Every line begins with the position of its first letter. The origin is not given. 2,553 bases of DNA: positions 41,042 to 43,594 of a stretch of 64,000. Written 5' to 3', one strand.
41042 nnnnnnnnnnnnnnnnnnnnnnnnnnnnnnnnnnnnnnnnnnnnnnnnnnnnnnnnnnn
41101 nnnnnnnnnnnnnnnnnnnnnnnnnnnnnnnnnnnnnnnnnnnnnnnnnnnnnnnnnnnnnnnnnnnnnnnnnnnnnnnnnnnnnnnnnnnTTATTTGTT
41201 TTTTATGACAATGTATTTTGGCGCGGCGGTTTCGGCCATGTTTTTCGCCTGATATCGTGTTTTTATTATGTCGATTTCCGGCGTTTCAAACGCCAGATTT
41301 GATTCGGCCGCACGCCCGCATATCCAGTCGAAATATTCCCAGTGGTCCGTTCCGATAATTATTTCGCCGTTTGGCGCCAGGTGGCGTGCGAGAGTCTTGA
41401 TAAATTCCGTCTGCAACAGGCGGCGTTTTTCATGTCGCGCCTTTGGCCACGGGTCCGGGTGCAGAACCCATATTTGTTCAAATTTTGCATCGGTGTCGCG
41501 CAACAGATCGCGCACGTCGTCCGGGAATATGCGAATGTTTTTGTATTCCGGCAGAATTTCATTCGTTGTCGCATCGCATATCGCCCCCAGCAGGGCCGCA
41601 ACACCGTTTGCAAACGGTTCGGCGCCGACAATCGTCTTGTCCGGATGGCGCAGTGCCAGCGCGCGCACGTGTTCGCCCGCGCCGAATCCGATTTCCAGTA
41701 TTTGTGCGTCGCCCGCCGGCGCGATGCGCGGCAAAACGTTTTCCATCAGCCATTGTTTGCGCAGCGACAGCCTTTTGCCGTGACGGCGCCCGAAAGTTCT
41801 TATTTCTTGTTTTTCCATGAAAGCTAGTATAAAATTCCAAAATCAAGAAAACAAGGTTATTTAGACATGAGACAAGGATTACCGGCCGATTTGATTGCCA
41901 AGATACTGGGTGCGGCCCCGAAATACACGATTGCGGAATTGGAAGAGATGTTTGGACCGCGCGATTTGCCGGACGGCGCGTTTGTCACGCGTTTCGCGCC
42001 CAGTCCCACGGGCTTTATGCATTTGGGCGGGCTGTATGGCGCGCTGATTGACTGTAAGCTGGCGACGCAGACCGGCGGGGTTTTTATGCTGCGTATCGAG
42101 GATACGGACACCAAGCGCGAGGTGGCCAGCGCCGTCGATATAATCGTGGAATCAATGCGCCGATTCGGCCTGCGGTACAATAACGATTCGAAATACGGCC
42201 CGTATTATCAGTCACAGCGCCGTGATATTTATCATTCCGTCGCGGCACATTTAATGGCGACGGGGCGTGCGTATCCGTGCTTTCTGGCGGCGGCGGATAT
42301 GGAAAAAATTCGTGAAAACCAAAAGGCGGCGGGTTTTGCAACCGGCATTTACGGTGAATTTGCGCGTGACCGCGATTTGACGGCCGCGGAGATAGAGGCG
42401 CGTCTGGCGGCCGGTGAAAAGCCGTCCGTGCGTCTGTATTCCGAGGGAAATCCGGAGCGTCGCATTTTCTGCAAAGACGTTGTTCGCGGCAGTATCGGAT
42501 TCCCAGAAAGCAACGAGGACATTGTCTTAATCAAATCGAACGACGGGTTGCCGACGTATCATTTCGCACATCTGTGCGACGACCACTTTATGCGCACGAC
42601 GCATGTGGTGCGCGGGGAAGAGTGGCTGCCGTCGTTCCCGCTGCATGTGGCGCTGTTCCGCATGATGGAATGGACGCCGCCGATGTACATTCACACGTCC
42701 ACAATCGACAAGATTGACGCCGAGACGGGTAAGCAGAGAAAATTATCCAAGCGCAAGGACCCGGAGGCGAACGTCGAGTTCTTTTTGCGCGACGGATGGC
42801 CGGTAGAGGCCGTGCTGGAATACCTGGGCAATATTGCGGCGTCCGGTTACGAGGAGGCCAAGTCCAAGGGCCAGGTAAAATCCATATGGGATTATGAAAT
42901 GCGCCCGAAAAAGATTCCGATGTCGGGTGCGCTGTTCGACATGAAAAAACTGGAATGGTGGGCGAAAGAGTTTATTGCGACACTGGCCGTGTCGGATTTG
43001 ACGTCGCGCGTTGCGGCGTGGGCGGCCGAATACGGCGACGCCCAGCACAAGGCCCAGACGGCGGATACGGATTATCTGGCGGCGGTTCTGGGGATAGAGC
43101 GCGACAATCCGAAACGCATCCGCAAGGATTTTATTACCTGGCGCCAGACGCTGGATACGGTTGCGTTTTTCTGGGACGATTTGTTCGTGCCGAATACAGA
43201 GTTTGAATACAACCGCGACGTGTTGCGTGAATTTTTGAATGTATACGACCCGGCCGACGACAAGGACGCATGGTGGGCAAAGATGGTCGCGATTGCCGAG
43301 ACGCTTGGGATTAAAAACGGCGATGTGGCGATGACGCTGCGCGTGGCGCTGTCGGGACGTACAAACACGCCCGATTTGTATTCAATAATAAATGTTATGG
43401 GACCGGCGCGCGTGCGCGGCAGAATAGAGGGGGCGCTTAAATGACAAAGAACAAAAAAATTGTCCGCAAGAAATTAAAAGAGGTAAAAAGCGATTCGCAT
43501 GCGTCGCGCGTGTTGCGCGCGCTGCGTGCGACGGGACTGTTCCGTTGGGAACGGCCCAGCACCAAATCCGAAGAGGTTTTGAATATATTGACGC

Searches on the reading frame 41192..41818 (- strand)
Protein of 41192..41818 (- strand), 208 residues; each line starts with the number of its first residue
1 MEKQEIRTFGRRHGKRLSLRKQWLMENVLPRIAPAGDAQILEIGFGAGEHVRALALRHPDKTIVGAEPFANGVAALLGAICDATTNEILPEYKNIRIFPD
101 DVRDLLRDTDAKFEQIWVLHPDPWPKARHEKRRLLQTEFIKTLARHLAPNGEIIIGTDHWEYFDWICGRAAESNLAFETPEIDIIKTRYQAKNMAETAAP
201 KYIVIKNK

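Call 56: search_protein_families(library=pfam, proteins=[window:41192-41818:-], max_evalue=0.001)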
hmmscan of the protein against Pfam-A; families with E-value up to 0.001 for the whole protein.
window:41192-41818:- (208 aa): 1 family
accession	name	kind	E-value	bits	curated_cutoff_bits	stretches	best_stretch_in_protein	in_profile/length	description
PF02390.23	Methyltransf_4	-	2.1e-32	112.4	24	1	40-174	5-134/173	Putative methyltransferase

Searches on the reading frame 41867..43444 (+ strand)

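Call 72: search_protein_families(library=pfam, proteins=[window:41867-43444:+], max_evalue=0.001)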
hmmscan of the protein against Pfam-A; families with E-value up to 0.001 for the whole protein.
window:41867-43444:+ (525 aa): 2 families
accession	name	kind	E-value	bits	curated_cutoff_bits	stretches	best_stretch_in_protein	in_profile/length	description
PF00749.27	tRNA-synt_1c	-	1.1e-62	212.2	23.4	1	40-364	3-314/314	tRNA synthetases class I (E and Q), catalytic domain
PF19269.4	Anticodon_2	-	4.9e-15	56.6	23.6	1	444-523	59-140/141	Anticodon binding domain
